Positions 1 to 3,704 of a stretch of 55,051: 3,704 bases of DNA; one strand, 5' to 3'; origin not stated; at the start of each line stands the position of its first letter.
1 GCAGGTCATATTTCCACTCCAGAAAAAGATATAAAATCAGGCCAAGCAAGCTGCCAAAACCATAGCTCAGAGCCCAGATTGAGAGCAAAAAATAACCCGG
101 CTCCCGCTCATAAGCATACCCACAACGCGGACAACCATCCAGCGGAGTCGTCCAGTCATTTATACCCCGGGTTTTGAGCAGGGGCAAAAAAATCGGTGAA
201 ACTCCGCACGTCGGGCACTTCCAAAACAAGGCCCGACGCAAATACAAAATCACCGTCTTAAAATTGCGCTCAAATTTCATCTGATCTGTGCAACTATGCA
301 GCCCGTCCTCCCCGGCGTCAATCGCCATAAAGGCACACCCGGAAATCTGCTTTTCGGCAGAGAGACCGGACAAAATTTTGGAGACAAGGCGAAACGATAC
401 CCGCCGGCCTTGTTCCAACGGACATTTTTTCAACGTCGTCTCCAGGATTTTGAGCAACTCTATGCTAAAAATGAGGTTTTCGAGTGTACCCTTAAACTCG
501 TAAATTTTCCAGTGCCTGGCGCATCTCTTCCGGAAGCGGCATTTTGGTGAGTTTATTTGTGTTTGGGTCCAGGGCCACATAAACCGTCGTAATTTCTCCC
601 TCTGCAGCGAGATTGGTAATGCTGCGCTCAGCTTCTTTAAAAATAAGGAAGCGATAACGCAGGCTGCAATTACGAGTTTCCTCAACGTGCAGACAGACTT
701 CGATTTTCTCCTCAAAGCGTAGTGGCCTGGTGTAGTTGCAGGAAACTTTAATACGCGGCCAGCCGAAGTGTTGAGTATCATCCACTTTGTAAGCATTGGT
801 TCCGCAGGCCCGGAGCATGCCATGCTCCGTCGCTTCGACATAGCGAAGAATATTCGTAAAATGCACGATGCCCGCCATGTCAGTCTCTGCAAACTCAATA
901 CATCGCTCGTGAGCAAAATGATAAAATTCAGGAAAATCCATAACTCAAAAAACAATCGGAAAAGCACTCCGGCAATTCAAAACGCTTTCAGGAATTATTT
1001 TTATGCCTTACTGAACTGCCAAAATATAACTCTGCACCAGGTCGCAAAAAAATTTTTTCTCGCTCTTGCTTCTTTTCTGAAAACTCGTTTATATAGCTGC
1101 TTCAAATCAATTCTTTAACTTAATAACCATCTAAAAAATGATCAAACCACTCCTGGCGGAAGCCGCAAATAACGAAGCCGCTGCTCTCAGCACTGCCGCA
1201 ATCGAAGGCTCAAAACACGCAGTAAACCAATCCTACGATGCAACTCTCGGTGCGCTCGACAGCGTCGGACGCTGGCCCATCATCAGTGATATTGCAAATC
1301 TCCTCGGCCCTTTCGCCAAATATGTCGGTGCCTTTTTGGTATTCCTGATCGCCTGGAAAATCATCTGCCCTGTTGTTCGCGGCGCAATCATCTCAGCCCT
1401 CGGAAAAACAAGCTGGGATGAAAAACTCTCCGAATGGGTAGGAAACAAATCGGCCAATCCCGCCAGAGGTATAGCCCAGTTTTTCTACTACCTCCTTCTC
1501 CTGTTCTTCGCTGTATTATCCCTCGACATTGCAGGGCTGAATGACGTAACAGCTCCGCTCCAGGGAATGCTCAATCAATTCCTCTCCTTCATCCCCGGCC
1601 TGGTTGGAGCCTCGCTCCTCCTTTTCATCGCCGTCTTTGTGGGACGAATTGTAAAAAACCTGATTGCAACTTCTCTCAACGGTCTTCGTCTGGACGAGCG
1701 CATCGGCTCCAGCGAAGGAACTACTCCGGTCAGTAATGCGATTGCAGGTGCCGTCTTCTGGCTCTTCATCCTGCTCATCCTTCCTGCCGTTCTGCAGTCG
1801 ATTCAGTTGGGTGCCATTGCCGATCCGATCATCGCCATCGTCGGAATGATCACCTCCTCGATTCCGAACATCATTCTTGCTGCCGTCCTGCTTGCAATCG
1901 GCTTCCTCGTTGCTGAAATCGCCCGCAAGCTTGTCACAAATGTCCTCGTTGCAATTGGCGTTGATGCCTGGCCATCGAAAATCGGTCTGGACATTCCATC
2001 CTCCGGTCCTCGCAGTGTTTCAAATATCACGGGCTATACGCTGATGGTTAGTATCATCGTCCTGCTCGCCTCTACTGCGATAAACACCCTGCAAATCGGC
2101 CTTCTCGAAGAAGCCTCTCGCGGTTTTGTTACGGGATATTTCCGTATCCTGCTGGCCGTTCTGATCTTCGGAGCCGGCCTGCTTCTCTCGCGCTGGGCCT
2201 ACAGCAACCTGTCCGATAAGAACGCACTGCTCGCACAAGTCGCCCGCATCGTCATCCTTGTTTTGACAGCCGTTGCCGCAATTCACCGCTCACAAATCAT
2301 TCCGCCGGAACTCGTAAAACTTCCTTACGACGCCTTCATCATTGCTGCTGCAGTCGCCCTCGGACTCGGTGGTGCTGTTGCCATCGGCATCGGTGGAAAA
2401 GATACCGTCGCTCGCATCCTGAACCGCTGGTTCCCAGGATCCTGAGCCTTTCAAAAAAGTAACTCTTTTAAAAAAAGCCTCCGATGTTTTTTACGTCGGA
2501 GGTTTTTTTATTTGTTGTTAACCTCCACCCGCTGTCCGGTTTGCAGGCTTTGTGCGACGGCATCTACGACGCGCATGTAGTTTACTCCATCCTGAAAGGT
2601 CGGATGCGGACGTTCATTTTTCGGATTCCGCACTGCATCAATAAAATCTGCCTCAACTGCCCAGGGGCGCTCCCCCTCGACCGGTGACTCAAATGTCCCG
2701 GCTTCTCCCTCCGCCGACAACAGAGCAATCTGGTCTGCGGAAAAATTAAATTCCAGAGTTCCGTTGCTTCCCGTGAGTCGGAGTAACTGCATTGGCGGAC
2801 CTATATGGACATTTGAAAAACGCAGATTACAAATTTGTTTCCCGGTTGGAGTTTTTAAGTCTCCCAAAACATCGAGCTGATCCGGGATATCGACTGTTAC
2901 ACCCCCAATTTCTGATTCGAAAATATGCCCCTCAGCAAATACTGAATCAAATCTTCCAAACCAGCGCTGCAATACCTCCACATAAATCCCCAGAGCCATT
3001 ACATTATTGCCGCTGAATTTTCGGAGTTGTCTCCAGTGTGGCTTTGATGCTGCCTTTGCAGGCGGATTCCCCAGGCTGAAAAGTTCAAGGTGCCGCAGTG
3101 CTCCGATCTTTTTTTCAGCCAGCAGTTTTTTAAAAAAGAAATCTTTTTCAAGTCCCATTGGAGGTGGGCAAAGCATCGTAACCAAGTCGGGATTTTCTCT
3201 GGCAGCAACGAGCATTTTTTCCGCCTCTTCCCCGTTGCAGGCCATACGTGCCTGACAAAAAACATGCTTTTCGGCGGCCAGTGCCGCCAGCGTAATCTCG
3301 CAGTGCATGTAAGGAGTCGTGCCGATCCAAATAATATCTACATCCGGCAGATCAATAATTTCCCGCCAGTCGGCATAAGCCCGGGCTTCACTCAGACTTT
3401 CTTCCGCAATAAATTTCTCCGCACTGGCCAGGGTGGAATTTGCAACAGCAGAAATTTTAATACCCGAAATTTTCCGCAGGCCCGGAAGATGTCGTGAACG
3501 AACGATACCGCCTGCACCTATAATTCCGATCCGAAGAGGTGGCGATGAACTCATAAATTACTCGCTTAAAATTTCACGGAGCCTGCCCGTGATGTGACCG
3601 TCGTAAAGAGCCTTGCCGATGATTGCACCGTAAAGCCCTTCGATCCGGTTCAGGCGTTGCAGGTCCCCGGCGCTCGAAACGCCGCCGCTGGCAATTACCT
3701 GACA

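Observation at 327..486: Conserved ~160-nt non-coding element present twice, with one end 5 nt from a stop codon in each copy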

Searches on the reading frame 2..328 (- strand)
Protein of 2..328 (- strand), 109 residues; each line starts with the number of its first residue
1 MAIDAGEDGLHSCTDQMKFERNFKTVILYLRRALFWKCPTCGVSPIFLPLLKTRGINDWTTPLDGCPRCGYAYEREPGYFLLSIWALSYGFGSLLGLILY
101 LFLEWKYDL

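Call 62: search_protein_families(library=pfam, proteins=[window:2-328:-], max_evalue=0.01)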
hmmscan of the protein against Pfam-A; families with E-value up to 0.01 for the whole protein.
window:2-328:- (109 aa): 0 families
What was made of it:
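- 2..328 (-): Downstream co-directional gene, cut by the contig start. It has in-frame ATGs at 328-326 (overlapping the left-end TA of copy A) and at 280-278. No Pfam hit (call 62).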

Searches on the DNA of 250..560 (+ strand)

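Call 42: search_rna_families(source=window, start=250, end=560, threshold=evalue, max_evalue=10)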
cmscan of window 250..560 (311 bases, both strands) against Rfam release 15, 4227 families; matches with E-value up to 10: 2.
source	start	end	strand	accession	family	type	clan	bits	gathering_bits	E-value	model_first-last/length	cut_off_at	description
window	365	464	-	RF01623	ceN23-1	Gene; sRNA;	-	17.5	40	1.1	1-100/100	no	Caenorhabditis sRNA ceN23-1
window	426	560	+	RF02041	HOTTIP_2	Gene; lncRNA;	-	5.3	80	3.1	1-125/374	3'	HOXA transcript at the distal tip, conserved region 2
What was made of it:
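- On Any Rfam RNA family: The best sub-threshold hits, E 1.1 and 3.1, are to eukaryotic families (call 42).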

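Call 45: search_dna_similar(query=window:325-496:+, collection=plasmids, mode=distant, max_evalue=0.01)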
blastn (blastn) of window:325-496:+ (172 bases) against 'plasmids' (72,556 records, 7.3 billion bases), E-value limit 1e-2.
No match.

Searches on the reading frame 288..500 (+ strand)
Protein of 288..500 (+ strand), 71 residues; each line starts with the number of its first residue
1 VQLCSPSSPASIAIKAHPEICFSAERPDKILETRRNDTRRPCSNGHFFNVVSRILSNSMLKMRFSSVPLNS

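Call 20: find_homologous_proteins(query=A3, max_evalue=0.01)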
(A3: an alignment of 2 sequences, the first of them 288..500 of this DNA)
Query A3 (2 sequences): no candidate shares three 5-residue words with the query. No homologue found.

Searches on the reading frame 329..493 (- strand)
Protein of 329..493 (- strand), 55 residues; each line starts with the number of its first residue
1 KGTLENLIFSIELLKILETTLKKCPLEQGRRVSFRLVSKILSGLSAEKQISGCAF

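Call 72: search_protein_representatives(alignment_id=A7)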
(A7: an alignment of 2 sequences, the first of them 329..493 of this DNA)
Query: 2 sequences, 55 profile positions. Proteins with E-value up to 0.001 (for the whole library): 0; up to 1e-10: 0; up to 1e-30: 0. The best 0 are listed.
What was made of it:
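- On Bacterial MITE: No protein homologues (calls 20, 72).
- Searches found 0 homologues in 5.8 billion clustered proteins (word-indexed, one + strand frame; call 20) and 0 in 1.84 billion representatives (full HMMER, one gene-sense frame; call 72); the other four frames were not searched.
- Tried and rejected: There were no candidates in the 5.8-billion-protein index (call 20) and 0 hits in 1.84 billion representatives (call 72).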

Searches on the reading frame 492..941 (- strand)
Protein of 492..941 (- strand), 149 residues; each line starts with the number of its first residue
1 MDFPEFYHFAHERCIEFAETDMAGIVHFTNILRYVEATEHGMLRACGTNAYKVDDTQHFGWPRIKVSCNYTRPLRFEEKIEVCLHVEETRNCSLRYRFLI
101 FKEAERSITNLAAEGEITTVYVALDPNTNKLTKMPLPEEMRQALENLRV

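Call 14: find_encoding_contigs(protein=window:492-941:-, flank=10000, max_places=10)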
Protein window:492-941:- (149 aa): no gene with exactly this product is on record in the collection.

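Call 62: search_protein_families(library=pfam, proteins=[window:495-941:-], max_evalue=0.01)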
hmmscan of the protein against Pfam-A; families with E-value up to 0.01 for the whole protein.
window:495-941:- (149 aa): 3 families
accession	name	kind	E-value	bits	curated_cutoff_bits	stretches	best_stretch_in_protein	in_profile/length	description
PF01643.23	Acyl-ACP_TE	-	1.3e-06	28.6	23.7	1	9-135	4-124/131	Acyl-ACP thioesterase N-terminal domain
PF13279.12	4HBT_2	-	6.6e-06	27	25.5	1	17-144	3-122/122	Thioesterase-like superfamily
PF03061.28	4HBT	-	2.4e-05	25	20.6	1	24-106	2-76/79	Thioesterase superfamily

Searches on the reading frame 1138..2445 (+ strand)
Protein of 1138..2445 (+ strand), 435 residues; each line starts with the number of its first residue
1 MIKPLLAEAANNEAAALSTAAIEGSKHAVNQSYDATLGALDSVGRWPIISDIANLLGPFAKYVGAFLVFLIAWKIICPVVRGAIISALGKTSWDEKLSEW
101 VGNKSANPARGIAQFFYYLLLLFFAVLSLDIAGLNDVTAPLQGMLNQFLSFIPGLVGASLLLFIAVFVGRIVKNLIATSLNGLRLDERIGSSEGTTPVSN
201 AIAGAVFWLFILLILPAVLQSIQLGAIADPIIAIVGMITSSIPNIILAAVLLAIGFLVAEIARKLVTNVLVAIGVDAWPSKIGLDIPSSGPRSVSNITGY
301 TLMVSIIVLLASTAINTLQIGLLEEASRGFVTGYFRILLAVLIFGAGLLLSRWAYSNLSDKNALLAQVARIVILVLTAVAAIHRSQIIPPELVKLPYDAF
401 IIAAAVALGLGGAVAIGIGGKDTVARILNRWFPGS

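Call 53: find_encoding_contigs(protein=window:1138-2445:+, flank=10000)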
Protein window:1138-2445:+ (435 aa): no gene with exactly this product is on record in the collection.

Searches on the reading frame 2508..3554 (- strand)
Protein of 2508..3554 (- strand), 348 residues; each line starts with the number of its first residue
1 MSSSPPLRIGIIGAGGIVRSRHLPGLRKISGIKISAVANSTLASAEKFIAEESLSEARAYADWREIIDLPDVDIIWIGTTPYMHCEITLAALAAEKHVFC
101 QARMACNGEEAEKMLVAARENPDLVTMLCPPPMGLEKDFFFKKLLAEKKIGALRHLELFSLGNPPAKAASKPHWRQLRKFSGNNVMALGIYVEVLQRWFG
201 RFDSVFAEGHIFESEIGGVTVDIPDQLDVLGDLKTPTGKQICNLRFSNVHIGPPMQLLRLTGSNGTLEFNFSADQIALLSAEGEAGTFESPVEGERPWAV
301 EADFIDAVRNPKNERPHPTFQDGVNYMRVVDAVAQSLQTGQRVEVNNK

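Call 78: find_encoding_contigs(protein=window:2508-3554:-, flank=10000)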
Protein window:2508-3554:- (348 aa): no gene with exactly this product is on record in the collection.
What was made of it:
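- Tried and rejected: Logan contigs for genes next to copy A: three look-ups found no exact protein (calls 14, 53, 78).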
